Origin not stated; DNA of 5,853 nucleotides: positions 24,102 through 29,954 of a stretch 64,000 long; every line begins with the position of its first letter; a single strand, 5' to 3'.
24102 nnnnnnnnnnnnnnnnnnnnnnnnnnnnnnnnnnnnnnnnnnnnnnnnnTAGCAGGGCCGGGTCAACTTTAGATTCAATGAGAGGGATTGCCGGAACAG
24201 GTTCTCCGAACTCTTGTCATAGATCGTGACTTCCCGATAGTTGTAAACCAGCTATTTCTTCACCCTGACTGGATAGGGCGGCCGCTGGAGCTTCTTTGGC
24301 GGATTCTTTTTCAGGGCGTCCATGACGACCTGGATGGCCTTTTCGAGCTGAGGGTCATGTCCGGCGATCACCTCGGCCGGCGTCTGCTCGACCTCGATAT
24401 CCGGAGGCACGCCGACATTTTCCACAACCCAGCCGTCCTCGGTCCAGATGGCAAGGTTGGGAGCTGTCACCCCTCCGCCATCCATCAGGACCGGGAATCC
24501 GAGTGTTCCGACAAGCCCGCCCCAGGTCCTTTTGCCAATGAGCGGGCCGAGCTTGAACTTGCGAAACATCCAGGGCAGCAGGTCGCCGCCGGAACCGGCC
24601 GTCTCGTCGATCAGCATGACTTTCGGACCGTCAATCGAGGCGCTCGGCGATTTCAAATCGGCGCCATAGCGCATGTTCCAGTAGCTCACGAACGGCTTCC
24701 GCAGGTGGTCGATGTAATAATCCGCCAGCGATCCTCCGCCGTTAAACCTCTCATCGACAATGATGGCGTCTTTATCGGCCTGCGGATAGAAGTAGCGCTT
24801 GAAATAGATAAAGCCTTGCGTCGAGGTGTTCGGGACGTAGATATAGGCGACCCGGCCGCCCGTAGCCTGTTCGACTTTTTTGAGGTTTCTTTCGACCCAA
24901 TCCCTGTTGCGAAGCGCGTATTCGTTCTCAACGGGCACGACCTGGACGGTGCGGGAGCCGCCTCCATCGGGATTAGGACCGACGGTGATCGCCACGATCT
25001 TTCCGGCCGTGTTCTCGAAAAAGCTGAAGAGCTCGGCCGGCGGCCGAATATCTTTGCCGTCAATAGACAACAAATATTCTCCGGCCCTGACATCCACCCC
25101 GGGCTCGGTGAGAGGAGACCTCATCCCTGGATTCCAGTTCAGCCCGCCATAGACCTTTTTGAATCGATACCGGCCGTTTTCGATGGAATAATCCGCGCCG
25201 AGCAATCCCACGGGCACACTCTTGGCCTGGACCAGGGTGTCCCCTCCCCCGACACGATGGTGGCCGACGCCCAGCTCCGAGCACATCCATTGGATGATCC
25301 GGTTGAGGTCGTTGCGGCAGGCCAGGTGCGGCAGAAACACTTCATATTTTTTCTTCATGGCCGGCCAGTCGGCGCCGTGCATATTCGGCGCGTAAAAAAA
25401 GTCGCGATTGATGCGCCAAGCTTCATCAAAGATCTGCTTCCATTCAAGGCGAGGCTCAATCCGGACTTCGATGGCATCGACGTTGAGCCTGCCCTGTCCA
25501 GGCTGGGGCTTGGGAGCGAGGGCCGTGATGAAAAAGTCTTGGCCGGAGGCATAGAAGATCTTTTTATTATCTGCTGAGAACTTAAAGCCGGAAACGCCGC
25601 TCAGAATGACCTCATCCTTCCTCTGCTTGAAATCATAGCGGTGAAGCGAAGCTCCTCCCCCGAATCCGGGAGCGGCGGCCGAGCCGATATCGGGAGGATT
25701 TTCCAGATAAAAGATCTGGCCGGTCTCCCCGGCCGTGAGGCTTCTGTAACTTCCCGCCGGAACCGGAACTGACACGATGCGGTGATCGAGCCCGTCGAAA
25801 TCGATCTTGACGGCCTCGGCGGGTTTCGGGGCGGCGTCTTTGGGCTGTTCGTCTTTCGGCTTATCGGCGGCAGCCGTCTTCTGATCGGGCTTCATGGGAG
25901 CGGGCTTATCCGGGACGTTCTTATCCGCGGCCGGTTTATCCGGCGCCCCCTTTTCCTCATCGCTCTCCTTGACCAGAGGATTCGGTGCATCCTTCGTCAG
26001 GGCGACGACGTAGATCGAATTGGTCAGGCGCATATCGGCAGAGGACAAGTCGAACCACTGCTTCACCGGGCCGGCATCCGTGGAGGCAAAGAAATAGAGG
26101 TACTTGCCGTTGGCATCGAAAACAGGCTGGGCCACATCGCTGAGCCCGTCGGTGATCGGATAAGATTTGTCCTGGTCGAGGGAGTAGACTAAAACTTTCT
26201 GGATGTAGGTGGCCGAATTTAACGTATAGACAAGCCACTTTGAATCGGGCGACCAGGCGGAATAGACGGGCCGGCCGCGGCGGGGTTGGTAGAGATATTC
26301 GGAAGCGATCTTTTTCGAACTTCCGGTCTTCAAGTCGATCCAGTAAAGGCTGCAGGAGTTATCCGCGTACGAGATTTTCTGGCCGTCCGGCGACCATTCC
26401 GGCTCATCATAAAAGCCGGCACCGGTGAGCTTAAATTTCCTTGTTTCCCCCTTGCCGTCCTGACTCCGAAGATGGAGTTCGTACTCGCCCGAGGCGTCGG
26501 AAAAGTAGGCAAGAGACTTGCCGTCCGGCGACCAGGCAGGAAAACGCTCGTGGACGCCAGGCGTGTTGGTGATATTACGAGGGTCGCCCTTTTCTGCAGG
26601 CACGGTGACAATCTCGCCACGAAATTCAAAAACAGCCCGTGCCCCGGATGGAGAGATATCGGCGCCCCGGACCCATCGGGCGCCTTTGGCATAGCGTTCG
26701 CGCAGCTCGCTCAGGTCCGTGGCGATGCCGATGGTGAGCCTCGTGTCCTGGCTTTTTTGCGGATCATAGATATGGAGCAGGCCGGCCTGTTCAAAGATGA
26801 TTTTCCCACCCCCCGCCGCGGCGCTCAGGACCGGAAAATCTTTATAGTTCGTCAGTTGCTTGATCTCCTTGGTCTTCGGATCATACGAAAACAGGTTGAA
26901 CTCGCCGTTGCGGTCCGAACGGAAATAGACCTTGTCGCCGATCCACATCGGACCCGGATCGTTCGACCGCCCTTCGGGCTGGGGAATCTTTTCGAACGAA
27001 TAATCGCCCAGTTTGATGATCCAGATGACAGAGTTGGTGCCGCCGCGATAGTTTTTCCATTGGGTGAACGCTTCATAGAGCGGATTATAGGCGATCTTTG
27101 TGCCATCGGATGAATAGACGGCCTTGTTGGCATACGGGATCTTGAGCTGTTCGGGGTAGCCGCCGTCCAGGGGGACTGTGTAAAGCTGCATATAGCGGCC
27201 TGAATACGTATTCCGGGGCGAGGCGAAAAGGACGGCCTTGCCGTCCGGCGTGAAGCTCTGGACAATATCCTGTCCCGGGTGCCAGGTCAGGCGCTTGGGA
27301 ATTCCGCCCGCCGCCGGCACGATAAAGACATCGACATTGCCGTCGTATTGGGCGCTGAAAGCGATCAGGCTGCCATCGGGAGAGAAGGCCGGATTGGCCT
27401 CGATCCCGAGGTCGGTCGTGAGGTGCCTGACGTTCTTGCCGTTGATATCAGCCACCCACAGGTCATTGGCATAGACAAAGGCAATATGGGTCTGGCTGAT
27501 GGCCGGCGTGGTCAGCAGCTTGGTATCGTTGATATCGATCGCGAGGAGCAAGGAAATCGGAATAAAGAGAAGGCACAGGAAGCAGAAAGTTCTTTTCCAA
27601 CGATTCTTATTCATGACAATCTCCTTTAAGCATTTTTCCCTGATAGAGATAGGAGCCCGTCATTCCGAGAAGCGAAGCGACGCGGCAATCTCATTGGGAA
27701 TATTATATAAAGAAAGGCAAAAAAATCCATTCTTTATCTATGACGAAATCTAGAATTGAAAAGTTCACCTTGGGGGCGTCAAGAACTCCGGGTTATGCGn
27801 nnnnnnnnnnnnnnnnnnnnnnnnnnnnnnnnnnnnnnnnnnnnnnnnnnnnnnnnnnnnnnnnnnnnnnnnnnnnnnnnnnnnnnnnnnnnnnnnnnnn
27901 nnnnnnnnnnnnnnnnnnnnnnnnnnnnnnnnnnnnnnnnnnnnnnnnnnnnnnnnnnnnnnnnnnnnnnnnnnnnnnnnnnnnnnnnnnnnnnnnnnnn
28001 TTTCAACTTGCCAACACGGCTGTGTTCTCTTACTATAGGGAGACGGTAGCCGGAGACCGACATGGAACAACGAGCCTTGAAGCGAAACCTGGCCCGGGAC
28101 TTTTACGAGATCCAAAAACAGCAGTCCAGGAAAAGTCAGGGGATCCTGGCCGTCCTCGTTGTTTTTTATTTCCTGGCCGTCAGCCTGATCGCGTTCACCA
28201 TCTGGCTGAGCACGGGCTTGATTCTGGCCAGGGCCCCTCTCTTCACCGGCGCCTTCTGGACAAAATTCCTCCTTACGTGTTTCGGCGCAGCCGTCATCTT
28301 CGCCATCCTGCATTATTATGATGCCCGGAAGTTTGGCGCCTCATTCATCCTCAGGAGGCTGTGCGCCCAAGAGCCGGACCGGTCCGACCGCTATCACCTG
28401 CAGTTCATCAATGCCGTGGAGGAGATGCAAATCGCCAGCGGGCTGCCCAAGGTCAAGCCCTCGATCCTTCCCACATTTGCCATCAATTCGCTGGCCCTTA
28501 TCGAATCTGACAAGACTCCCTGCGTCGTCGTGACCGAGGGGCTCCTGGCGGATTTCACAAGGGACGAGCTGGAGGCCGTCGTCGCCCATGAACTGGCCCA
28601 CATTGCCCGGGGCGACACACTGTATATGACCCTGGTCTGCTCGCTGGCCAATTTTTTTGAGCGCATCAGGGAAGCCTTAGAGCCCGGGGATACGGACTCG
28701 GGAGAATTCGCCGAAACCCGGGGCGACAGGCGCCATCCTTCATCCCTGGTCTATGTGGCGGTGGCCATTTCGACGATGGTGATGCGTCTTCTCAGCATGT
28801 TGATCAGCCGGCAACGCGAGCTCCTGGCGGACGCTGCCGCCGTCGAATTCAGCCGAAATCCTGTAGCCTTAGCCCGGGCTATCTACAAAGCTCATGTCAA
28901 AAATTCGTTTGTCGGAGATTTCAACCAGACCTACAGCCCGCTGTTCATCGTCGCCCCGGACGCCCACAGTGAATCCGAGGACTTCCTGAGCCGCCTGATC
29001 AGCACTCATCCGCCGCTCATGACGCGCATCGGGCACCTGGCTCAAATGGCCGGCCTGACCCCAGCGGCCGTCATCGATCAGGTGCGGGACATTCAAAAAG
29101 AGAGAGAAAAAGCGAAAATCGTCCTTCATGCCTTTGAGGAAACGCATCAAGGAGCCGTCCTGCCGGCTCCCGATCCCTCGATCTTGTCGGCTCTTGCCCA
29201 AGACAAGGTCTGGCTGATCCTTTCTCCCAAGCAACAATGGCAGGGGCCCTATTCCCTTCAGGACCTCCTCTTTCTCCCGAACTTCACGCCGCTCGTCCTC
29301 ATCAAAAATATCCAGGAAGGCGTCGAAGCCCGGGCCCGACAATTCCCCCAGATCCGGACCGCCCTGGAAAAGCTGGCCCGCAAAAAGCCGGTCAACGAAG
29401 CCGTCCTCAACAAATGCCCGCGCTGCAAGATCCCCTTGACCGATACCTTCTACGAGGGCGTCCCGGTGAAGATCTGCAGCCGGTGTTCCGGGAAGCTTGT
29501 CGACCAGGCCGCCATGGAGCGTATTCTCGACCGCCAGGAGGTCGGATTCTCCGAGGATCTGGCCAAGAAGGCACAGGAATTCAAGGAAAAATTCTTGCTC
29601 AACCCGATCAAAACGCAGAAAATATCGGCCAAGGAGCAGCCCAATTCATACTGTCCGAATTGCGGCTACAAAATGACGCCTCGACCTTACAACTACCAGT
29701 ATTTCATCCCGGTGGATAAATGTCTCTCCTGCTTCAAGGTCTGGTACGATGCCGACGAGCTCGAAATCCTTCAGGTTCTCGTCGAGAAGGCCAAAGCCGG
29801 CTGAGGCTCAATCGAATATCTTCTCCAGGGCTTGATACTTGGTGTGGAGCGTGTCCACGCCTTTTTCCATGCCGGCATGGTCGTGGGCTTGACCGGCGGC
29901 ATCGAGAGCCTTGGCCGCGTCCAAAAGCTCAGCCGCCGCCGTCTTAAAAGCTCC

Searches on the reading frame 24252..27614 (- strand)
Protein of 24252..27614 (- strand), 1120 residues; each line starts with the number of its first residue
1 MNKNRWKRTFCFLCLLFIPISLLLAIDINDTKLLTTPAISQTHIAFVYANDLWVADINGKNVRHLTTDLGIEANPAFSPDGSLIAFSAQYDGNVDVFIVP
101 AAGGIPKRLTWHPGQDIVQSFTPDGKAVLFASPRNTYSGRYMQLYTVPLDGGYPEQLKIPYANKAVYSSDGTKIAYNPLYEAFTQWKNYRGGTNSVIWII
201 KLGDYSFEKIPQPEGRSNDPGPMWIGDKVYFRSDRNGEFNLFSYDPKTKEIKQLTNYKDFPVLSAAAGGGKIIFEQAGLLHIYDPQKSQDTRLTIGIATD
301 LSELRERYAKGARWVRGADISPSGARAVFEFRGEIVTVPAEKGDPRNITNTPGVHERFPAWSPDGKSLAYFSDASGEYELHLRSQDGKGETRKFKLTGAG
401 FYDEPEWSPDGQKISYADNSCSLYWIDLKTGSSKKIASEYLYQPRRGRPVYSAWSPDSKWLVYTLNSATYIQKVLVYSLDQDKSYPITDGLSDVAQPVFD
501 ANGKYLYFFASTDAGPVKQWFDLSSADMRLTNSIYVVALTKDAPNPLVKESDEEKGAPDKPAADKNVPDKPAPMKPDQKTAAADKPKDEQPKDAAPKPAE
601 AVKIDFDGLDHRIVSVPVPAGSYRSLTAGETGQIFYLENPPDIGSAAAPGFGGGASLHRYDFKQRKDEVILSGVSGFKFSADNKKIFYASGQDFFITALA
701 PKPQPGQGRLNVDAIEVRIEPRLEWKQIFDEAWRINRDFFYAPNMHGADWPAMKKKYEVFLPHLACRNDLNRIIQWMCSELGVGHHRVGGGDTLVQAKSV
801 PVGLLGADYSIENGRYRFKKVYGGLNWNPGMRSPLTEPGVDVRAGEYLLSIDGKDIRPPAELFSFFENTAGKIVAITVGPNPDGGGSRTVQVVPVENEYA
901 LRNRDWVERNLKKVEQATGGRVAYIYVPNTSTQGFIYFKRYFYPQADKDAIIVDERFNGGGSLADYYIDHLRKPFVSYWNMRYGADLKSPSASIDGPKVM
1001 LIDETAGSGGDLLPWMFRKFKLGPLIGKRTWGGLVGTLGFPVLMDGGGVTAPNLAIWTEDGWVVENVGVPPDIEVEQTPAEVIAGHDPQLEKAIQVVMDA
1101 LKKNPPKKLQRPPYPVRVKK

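Call 83: search_protein_families(library=pfam, proteins=[window:24252-27614:-], max_evalue=0.00001)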
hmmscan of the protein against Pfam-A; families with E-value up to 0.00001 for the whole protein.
window:24252-27614:- (1120 aa): 6 families
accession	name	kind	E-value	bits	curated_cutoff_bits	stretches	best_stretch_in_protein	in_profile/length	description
PF07676.18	PD40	-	5.5e-32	109.5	20.9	2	346-380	2-36/38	WD40-like Beta Propeller Repeat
PF14685.13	PDZ_Tricorn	-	7.7e-22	77.5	25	1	803-892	1-88/88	Tricorn protease PDZ domain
PF14684.11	Tricorn_C1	-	8.1e-20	70.9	24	1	721-777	1-57/59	Tricorn protease C1 domain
PF03572.23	Peptidase_S41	-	3.3e-15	56.5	24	1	922-1075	2-165/165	Peptidase family S41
PF00930.27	DPPIV_N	-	2.5e-10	40.1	22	0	41-68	54-81/354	Dipeptidyl peptidase IV (DPP IV) N-terminal region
PF25174.1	Beta-prop_THOC3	-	3.3e-06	26.7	305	0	404-506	93-186/272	THOC3 beta-propeller domain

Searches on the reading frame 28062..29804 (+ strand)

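Call 83: search_protein_families(library=pfam, proteins=[window:28062-29804:+], max_evalue=0.00001)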
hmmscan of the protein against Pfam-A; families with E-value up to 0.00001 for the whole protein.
window:28062-29804:+ (580 aa): 3 families
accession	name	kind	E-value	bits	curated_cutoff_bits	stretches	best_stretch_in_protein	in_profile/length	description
PF01435.24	Peptidase_M48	-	4.8e-23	82.4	20.3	1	154-329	48-185/186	Peptidase family M48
PF13453.11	Zn_ribbon_TFIIB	-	6e-13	48.4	22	1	451-491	1-41/41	Transcription factor zinc-finger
PF05569.17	Peptidase_M56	-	6.4e-06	26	31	1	151-195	174-218/296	BlaR1 peptidase M56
